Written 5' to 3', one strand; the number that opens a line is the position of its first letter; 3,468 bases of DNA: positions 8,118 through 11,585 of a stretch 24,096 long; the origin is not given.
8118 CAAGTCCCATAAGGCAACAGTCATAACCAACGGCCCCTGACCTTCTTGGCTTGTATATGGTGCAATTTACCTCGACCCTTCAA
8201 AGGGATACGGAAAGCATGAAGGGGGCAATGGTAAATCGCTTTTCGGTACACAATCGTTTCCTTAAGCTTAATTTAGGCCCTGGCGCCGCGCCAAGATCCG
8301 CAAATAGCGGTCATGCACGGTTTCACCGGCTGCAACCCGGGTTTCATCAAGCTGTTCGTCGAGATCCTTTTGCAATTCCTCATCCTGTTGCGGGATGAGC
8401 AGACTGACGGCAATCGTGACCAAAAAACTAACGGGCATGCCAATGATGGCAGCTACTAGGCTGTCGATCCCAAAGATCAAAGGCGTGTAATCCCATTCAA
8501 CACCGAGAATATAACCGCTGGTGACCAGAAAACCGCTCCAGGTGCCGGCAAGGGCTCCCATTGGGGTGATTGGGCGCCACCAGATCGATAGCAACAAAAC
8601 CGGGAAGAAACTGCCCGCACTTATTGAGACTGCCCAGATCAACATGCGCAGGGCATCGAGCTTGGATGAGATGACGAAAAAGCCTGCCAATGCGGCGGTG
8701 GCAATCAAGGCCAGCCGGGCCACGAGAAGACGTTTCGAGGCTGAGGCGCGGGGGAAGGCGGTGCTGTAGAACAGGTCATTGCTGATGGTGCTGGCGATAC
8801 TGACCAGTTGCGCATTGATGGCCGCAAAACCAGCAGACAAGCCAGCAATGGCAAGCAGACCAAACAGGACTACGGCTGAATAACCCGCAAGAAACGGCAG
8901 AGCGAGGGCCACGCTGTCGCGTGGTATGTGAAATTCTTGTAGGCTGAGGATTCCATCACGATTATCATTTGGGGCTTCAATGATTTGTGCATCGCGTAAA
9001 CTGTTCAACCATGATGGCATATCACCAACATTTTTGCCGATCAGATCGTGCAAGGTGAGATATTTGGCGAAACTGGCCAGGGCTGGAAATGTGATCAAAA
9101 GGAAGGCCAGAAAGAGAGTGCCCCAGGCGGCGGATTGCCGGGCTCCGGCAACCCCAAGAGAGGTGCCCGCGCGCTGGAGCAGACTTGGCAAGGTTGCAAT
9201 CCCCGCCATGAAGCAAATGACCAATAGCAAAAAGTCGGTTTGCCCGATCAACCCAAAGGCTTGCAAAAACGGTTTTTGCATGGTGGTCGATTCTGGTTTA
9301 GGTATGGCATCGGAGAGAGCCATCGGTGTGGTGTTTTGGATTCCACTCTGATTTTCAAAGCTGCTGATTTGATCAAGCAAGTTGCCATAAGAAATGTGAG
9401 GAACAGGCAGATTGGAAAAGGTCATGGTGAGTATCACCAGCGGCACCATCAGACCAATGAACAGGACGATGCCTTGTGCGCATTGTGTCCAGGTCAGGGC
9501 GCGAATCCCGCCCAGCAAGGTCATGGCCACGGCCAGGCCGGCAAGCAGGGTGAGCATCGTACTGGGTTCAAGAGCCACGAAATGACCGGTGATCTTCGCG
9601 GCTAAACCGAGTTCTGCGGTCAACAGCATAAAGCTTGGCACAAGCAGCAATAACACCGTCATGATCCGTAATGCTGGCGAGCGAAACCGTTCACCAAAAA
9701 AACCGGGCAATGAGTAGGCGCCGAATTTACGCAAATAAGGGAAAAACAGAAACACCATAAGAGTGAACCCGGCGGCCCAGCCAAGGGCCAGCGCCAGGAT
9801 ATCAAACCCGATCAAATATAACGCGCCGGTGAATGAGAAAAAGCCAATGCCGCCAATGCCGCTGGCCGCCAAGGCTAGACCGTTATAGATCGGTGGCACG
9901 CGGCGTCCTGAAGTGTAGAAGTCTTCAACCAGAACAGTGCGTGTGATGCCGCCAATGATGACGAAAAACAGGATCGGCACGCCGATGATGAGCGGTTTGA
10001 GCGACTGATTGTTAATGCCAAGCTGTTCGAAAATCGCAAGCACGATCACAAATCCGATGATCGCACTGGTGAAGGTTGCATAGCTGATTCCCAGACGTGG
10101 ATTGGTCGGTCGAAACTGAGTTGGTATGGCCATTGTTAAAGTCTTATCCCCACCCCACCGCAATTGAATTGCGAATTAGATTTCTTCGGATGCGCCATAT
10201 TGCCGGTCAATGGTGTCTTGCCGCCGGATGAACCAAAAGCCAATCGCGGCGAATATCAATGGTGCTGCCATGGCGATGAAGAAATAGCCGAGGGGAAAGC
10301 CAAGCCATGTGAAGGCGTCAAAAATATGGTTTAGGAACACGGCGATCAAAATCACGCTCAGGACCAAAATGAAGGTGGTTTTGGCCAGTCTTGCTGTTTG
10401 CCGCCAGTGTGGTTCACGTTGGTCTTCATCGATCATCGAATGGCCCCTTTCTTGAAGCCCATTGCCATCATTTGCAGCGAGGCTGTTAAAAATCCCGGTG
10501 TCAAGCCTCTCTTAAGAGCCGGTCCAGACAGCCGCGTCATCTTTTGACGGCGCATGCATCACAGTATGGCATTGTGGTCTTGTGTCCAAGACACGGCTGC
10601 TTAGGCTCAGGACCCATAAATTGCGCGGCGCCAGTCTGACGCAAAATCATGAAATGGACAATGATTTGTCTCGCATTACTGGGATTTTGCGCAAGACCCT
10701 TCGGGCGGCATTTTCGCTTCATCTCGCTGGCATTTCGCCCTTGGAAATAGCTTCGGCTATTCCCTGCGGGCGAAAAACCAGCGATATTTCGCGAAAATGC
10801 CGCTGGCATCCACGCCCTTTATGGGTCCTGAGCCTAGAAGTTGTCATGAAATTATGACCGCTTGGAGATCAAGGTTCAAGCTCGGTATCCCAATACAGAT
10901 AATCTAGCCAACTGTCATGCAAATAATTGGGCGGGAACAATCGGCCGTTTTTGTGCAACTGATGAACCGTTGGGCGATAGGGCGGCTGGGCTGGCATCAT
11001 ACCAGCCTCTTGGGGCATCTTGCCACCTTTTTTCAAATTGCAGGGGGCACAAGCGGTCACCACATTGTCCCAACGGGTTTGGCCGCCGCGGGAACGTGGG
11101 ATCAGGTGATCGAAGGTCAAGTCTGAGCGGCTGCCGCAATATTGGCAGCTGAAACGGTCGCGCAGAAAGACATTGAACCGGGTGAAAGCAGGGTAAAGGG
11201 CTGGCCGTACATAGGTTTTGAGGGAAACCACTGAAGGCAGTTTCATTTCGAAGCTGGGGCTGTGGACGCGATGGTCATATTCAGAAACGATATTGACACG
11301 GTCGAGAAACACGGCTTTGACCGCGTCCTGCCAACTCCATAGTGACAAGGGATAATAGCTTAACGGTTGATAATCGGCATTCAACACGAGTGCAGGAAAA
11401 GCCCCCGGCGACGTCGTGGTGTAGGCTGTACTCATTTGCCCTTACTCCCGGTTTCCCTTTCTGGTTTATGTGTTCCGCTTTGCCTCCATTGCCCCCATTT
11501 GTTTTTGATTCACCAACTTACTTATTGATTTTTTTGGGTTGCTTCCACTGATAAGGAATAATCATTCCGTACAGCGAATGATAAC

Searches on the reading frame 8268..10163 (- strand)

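Call 19: search_protein_families(library=pfam, proteins=[window:8268-10163:-], max_evalue=0.001)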
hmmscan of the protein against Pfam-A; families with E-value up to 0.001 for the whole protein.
window:8268-10163:- (631 aa): 1 family
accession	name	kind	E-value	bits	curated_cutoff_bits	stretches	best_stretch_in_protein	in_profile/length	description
PF00474.23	SSF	-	2.6e-32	112.7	22.8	2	82-363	1-256/406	Sodium:solute symporter family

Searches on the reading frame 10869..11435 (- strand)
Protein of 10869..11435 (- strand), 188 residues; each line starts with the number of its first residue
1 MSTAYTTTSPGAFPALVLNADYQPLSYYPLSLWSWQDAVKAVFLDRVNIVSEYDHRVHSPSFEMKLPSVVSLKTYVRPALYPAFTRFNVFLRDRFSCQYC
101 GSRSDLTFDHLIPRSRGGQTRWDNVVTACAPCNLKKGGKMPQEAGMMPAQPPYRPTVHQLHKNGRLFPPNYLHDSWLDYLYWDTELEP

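Call 19: search_protein_families(library=pfam, proteins=[window:10869-11435:-], max_evalue=0.001)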
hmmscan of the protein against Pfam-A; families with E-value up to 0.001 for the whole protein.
window:10869-11435:- (188 aa): 2 families
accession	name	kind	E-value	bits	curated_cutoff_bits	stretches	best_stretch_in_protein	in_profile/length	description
PF14279.12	HNH_5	-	8.4e-15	54.9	27.5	1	97-147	1-54/56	HNH endonuclease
PF01844.29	HNH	-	1.7e-14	54.2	21.4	1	97-137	1-45/47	HNH endonuclease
